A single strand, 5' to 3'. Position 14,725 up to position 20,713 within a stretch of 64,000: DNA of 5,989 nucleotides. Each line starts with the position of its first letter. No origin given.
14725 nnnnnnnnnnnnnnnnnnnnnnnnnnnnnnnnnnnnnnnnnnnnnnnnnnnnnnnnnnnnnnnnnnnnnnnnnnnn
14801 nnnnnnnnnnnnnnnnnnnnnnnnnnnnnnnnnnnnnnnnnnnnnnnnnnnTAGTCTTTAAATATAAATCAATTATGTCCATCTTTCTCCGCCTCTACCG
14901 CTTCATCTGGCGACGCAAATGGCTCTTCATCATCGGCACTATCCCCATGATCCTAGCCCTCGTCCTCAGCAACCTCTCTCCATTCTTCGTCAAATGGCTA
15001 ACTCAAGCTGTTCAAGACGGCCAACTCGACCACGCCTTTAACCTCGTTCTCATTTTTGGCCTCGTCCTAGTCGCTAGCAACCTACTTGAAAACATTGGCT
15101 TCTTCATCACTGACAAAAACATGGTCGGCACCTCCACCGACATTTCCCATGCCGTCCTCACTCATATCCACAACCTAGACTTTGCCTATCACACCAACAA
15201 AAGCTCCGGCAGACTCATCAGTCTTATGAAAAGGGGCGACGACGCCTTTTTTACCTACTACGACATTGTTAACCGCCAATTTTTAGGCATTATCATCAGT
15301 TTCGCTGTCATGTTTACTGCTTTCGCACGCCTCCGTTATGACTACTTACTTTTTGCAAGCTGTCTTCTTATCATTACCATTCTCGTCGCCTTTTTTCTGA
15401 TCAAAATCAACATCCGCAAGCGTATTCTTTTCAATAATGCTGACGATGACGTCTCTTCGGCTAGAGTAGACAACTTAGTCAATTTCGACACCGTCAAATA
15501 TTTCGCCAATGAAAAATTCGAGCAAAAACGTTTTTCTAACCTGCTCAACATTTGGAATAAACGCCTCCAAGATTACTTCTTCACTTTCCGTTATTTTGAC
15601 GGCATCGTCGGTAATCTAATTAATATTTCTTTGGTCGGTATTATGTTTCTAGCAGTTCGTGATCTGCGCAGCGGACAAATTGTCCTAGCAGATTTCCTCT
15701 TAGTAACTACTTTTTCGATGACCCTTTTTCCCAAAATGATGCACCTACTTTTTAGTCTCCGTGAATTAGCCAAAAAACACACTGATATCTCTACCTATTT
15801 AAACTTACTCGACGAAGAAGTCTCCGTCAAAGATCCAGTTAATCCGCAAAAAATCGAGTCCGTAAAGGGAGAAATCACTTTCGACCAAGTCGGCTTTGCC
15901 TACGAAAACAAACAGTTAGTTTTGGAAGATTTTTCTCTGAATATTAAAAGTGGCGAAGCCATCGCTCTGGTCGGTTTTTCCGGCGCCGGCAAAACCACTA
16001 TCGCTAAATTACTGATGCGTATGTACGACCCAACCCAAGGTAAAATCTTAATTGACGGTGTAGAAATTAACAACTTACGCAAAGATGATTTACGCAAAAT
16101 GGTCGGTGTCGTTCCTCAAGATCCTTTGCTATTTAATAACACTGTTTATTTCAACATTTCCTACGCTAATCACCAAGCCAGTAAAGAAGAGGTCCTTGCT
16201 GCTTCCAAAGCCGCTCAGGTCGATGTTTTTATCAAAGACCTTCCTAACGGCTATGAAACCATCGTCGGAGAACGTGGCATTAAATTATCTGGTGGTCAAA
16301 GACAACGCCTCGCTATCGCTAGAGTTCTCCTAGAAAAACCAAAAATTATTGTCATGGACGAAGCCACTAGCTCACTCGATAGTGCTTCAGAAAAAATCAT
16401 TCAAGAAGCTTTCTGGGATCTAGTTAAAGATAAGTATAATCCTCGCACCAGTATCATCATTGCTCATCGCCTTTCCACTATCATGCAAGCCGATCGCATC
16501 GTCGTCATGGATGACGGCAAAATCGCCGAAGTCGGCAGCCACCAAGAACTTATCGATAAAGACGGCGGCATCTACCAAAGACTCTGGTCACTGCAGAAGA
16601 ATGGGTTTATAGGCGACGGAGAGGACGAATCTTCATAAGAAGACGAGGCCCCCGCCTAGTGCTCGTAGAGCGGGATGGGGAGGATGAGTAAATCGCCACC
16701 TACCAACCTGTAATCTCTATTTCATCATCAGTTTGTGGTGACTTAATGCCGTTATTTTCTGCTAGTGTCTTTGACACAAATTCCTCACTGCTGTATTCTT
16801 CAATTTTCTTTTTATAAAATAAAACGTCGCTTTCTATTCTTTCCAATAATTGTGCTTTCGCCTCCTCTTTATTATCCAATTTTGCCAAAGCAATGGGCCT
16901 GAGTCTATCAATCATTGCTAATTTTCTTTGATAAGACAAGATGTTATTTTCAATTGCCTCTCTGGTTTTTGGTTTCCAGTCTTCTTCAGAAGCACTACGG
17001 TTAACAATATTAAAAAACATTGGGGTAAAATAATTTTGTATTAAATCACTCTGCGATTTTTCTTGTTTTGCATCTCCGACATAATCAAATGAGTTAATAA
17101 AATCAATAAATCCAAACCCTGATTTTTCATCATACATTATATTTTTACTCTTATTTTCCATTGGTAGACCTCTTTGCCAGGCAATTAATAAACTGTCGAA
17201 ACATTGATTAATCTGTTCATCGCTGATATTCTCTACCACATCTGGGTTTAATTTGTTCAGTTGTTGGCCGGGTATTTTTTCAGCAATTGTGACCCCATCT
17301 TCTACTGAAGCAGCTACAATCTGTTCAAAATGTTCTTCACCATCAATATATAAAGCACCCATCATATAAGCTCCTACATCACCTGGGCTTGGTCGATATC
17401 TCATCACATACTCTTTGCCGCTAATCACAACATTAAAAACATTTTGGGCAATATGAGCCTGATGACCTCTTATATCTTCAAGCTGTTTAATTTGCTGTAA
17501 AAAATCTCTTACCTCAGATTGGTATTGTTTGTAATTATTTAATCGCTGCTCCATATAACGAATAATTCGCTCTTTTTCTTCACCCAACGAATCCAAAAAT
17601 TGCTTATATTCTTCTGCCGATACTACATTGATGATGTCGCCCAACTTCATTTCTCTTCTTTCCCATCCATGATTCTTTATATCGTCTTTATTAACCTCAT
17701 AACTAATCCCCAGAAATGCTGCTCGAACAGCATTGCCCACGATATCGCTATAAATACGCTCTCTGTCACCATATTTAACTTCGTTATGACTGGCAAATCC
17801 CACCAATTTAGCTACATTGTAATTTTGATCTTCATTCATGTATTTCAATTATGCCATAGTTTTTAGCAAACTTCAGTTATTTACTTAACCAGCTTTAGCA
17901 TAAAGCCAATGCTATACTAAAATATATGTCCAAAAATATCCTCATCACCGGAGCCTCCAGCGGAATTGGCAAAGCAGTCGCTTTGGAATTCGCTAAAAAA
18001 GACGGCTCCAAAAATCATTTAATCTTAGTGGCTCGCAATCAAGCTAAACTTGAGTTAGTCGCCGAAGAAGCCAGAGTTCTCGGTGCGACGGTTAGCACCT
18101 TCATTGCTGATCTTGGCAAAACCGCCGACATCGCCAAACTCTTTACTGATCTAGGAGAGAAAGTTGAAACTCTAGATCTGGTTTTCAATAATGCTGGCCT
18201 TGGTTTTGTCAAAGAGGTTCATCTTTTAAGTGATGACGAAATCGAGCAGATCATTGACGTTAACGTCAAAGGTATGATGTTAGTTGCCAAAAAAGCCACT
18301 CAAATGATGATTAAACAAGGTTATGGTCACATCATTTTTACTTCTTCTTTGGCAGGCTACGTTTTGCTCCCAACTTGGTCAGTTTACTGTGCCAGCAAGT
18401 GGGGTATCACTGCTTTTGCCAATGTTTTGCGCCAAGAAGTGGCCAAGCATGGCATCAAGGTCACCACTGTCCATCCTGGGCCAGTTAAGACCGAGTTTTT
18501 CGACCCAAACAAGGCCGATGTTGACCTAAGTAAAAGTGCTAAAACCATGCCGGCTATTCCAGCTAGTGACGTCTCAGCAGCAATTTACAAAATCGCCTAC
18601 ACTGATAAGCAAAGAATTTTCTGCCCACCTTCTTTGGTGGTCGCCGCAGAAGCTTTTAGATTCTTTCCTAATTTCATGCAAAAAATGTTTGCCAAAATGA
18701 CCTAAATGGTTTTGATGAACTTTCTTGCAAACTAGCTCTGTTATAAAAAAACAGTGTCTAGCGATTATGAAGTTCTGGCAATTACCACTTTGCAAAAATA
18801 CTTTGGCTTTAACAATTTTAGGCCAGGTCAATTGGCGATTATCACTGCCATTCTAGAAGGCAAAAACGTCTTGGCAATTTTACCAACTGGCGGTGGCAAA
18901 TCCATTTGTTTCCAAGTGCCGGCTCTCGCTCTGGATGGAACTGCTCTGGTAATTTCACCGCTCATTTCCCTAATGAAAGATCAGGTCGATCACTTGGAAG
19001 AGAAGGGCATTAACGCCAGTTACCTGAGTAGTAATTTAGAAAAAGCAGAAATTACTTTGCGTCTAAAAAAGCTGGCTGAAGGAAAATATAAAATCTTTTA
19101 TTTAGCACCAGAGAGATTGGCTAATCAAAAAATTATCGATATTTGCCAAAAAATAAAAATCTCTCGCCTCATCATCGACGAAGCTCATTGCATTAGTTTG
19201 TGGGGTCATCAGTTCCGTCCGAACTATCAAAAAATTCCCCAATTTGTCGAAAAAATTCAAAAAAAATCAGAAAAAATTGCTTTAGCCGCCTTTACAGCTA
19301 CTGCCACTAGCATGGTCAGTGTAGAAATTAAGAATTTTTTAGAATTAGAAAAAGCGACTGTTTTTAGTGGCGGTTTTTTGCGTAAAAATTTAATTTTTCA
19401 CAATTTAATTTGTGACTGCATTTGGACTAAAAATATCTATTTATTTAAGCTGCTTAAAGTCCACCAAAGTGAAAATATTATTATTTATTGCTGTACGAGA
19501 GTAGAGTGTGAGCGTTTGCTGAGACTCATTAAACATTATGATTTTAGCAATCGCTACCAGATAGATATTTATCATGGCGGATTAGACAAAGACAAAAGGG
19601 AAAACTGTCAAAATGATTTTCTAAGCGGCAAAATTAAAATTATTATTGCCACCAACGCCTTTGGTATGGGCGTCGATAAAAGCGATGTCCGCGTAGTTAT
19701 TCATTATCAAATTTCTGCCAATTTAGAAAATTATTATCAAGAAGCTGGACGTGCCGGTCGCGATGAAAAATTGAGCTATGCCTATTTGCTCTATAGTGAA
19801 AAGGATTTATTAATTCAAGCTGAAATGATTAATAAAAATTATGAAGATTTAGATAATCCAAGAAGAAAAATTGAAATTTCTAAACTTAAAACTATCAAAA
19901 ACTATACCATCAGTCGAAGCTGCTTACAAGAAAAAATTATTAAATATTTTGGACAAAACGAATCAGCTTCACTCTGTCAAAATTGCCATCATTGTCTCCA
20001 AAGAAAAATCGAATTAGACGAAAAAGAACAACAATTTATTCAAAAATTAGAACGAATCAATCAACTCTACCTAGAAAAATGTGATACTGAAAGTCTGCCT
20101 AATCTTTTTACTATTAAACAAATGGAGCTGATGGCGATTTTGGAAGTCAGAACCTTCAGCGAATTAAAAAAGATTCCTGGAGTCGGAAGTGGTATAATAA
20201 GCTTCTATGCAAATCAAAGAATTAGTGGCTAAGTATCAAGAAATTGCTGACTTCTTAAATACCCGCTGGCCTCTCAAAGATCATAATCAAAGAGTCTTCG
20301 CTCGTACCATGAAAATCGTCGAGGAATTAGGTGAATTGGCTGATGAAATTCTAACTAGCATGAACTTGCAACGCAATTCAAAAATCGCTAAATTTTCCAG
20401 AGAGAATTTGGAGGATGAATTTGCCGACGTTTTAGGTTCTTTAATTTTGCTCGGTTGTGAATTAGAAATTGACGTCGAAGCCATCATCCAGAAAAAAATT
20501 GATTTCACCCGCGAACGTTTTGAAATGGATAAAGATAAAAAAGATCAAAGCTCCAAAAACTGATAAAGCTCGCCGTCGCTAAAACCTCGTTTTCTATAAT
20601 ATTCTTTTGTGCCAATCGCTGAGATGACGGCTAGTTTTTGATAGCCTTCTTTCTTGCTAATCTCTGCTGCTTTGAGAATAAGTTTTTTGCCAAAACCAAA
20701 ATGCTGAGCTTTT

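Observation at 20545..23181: Bacterial Elp3-like radical-SAM/GNAT enzyme divergently paired with a SAM methyltransferase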

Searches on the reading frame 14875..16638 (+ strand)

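Call 30: search_protein_families(library=ncbifam, proteins=[window:14875-16638:+], max_evalue=0.00001)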
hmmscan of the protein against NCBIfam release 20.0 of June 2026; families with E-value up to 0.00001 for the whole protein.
window:14875-16638:+ (587 aa): 183 families (the best 25 are shown)
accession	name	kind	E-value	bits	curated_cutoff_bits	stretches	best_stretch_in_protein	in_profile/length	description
TIGR02204.1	MsbA_rel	hypoth_equivalog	4.2e-108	362.5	780.4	1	5-574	7-575/576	ABC transporter, permease/ATP-binding protein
NF045513.1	HepA_fam_ABC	equivalog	6.2e-103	345.3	725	1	39-568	76-604/610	heterocyst formation ABC transporter subunit HepA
TIGR02203.1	MsbA_lipidA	equivalog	2.2e-101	340.1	602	1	4-575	2-570/572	lipid A export permease/ATP-binding protein MsbA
NF052233.1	CphA_assoc_ABC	equivalog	2.1e-98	330.6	880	1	4-576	172-745/766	cyanophycin metabolism-associated ABC transporter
NF010178.0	PRK13657.1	equivalog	1.7e-96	323.9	733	1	91-567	92-564/588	glucan ABC transporter ATP-binding protein/ permease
NF008381.0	PRK11176.1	equivalog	4e-91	306.1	867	1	3-574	12-579/582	lipid A ABC transporter ATP-binding protein/permease MsbA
TIGR01846.1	type_I_sec_HlyB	subfamily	3.1e-88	296.8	725.55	1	80-575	204-693/694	type I secretion system permease/ATPase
TIGR00958.1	3a01208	subfamily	2.1e-87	294.1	874.6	1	4-570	149-710/711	antigen peptide transporter 2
TIGR03796.1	NHLM_micro_ABC1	equivalog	7.4e-82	275.7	853.3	1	17-570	159-708/710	NHLP family bacteriocin export ABC transporter peptidase/permease/ATPase subunit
TIGR03375.1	type_I_sec_LssB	subfamily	1.2e-78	265.1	693.1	1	61-562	193-691/696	type I secretion system permease/ATPase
TIGR01192.1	chvA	subfamily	1.2e-77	261.9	585.4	1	3-570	6-567/585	glucan export ABC transporter ATP-binding protein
TIGR03797.1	NHLM_micro_ABC2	equivalog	2.1e-77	261.2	709.4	1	18-572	138-683/686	NHLP bacteriocin export ABC transporter permease/ATPase subunit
TIGR02857.1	CydD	equivalog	6.6e-69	233.2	435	1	19-545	10-529/529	thiol reductant ABC exporter subunit CydD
TIGR01193.1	bacteriocin_ABC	subfamily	1.7e-68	231.8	523.85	1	5-571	145-706/708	peptide cleavage/export ABC transporter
NF008056.1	PRK10790.1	equivalog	1.2e-64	218.9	746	1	330-576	337-577/584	SmdB family multidrug efflux ABC transporter permease/ATP-binding protein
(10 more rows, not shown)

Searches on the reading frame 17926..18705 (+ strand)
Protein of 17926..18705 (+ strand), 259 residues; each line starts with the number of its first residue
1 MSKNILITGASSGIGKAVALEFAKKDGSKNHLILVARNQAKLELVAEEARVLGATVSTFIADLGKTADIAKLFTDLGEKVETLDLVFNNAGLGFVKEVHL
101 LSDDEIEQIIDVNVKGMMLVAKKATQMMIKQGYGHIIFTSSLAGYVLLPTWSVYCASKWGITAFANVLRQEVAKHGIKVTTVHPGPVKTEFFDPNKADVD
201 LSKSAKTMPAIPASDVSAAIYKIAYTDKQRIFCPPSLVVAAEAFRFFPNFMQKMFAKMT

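Call 4: search_protein_families(library=pfam, proteins=[window:17926-18705:+], max_evalue=0.01)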
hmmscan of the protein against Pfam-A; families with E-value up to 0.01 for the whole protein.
window:17926-18705:+ (259 aa): 6 families
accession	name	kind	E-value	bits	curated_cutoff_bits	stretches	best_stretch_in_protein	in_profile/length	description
PF00106.31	adh_short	-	2.9e-52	177.4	26.6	1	3-197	1-192/195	short chain dehydrogenase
PF13561.12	adh_short_C2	-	1.2e-34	120.3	27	1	9-206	1-195/236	Enoyl-(Acyl carrier protein) reductase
PF08659.16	KR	-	4.9e-14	53.1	22.6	1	5-187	3-178/180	KR domain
PF02719.21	Polysacc_synt_2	-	2.1e-06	27.6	20.2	1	5-131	1-122/293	Polysaccharide biosynthesis protein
PF13460.12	NAD_binding_10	-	8.8e-06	26.1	27.2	1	9-224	1-181/184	NAD(P)H-binding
PF01370.27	Epimerase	-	0.00093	19.1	20.9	1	5-143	1-117/240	NAD dependent epimerase/dehydratase family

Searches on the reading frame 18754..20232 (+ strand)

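Call 4: search_protein_families(library=pfam, proteins=[window:18754-20232:+], max_evalue=0.01)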
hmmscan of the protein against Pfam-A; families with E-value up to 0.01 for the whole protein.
window:18754-20232:+ (492 aa): 5 families
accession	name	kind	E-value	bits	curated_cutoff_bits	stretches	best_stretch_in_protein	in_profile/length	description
PF00270.35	DEAD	-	2.5e-27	96.1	26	1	24-186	2-162/167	DEAD/DEAH box helicase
PF00271.37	Helicase_C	-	1.4e-26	93.4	23.5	1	226-336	2-108/110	Helicase conserved C-terminal domain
PF16124.10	RecQ_Zn_bind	-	8e-09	36.5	25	1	350-415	2-66/66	RecQ zinc-binding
PF04851.21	ResIII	-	8.8e-06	26.2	22.5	1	22-184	4-162/164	Type III restriction enzyme, res subunit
PF21499.3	DYN1_lid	-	0.00042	21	27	0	421-474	15-65/136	DYN1, AAA+ ATPase lid domain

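Call 5: search_protein_families(library=ncbifam, proteins=[window:18754-20232:+], max_evalue=0.01)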
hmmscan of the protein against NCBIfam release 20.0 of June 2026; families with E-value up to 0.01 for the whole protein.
window:18754-20232:+ (492 aa): 37 families (the best 25 are shown)
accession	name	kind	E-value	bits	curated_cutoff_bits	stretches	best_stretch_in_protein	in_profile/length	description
TIGR01389.1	recQ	equivalog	1.2e-137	459.9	640.2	1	11-437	3-417/591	DNA helicase RecQ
TIGR00614.1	recQ_fam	subfamily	4.7e-110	368.6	219.8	1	12-435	2-425/470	RecQ family ATP-dependent DNA helicase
NF008279.0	PRK11057.1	equivalog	8.6e-102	341.5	1015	1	4-437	8-428/608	ATP-dependent DNA helicase RecQ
NF041063.1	DpdF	equivalog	8.2e-63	213.2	550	1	13-360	131-494/813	protein DpdF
NF053631.1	RNA_helic_CshA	equivalog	3.8e-23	82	646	1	15-390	15-387/434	degradosome RNA helicase CshA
NF008744.0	PRK11776.1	equivalog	2.8e-19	69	524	1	15-364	20-362/460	ATP-dependent RNA helicase DbpA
TIGR04121.1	DEXH_lig_assoc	equivalog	1e-18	66.5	850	1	13-347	3-357/804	ligase-associated DNA damage response DEXH box helicase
NF053636.1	DDHlcsCsdAPsy1082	equivalog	7.4e-17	61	890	1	219-362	223-361/512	DEAD/DEAH box helicase CsdA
NF008394.0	PRK11192.1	equivalog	1.2e-16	60.6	507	1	220-356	228-360/441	ATP-dependent RNA helicase SrmB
NF010338.0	PRK13767.1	equivalog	8.2e-15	54.1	849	1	229-362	275-411/877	ATP-dependent helicase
NF053711.1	RNA_heli_RhlE1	exception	1.7e-12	46.9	750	1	17-343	19-344/434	RNA helicase RhlE1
NF002340.1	PRK01297.1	equivalog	2e-11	43.3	564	1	99-344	115-350/372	ATP-dependent RNA helicase RhlB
NF008642.0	PRK11634.1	equivalog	3.3e-11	42.3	989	1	16-350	23-352/628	DEAD/DEAH family ATP-dependent RNA helicase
NF003419.0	PRK04837.1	equivalog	9.3e-11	41.1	588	1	228-340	245-353/424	ATP-dependent RNA helicase RhlB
TIGR03817.1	DECH_helic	hypoth_equivalog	3e-10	39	874.1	1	262-349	298-385/742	helicase/secretion neighborhood putative DEAH-box helicase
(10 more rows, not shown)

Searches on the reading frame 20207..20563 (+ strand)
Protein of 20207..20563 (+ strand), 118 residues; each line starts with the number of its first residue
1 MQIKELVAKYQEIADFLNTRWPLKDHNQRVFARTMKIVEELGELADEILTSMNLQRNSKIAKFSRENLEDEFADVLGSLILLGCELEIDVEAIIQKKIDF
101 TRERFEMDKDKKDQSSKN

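Call 4: search_protein_families(library=pfam, proteins=[window:20207-20563:+], max_evalue=0.01)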
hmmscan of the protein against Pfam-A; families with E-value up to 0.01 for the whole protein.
window:20207-20563:+ (118 aa): 4 families
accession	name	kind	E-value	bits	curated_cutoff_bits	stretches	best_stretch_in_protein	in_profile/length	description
PF12643.12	MazG-like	-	1.1e-06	29.2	27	1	38-113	5-78/85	MazG-like family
PF03819.22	MazG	-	0.00071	20.2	22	1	36-97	9-62/74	MazG nucleotide pyrophosphohydrolase domain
PF06892.16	Phage_CP76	-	0.0046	17.3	26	1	27-83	86-140/146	Phage regulatory protein CII (CP76)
PF01503.22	PRA-PH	-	0.0057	17.5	21.3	1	29-95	28-80/86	Phosphoribosyl-ATP pyrophosphohydrolase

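Call 5: search_protein_families(library=ncbifam, proteins=[window:20207-20563:+], max_evalue=0.01)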
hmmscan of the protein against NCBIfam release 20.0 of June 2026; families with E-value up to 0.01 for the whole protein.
window:20207-20563:+ (118 aa): 0 families
